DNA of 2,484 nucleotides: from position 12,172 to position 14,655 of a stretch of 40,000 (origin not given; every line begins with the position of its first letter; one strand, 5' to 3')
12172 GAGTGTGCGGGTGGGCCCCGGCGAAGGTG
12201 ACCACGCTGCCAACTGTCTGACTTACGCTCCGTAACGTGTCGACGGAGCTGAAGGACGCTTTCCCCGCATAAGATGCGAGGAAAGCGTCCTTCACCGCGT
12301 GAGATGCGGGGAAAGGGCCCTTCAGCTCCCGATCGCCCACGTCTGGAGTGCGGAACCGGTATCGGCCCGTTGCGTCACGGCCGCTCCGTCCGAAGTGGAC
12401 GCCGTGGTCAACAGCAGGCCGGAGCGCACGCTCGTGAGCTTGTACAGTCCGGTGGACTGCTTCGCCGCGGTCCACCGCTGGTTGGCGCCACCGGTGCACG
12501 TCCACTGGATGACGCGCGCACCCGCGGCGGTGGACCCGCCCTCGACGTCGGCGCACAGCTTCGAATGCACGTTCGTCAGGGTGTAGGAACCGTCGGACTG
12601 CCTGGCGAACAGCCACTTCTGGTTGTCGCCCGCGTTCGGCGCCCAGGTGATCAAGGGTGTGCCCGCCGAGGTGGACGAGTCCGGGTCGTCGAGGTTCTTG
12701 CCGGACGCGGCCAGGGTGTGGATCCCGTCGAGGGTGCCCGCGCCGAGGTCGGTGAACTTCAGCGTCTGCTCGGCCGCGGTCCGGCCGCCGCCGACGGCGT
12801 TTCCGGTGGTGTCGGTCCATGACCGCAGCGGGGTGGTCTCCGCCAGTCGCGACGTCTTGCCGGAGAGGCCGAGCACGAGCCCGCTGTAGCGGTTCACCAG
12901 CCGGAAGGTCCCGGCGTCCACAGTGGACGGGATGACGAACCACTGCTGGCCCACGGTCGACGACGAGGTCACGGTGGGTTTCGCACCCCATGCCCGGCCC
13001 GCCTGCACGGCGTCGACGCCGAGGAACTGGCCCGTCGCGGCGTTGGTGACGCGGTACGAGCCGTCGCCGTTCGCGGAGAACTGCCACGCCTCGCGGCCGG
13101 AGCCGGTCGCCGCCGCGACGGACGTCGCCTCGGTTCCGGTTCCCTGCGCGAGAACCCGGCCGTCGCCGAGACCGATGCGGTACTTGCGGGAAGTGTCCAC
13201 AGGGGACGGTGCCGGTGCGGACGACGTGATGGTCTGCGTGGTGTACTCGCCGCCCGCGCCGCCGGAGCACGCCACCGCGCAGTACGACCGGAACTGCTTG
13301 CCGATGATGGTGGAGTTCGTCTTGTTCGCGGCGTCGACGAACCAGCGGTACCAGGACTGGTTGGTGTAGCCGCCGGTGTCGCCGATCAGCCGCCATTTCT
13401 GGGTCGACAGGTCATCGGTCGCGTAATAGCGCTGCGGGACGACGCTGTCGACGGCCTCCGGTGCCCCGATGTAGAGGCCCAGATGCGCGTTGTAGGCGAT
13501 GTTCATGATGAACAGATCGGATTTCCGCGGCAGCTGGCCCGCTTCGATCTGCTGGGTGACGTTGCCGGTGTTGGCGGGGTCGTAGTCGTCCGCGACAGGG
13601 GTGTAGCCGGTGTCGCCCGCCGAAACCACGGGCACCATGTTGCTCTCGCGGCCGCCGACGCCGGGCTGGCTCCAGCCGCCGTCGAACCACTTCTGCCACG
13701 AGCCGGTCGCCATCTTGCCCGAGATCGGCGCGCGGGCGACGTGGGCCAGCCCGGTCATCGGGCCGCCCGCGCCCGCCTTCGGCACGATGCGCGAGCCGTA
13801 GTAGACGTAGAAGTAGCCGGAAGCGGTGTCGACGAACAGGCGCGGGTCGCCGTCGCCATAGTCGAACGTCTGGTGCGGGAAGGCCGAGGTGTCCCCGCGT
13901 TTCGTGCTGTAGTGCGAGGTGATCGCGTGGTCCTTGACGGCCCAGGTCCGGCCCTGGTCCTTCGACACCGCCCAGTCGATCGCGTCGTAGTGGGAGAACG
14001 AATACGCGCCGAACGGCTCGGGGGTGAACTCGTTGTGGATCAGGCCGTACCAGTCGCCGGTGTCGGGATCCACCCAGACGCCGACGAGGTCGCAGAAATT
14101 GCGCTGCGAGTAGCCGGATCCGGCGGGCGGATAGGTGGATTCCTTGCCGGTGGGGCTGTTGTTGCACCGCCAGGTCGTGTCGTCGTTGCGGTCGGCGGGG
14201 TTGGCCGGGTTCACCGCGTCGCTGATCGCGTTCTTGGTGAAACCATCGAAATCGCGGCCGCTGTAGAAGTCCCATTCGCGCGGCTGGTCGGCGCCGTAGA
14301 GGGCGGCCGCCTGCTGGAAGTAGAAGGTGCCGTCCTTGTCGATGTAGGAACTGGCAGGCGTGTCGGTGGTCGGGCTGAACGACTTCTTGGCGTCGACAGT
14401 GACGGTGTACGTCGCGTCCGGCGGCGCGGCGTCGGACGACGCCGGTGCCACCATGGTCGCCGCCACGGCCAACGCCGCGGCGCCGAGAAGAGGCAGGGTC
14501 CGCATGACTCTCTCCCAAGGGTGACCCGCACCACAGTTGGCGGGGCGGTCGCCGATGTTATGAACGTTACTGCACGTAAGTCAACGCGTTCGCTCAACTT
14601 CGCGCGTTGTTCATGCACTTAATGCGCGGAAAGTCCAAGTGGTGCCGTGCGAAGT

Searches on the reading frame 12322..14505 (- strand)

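Call 47: search_protein_families(library=pfam, proteins=[window:12322-14505:-], max_evalue=0.00001)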
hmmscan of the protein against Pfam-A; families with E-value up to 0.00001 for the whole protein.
window:12322-14505:- (727 aa): 2 families
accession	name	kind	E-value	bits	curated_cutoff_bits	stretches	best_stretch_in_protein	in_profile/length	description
PF14200.12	RicinB_lectin_2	-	1.4e-53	180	25.6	4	627-712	1-88/89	Ricin-type beta-trefoil lectin domain-like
PF00652.28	Ricin_B_lectin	-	4.7e-18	66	29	1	597-723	7-126/126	Ricin-type beta-trefoil lectin domain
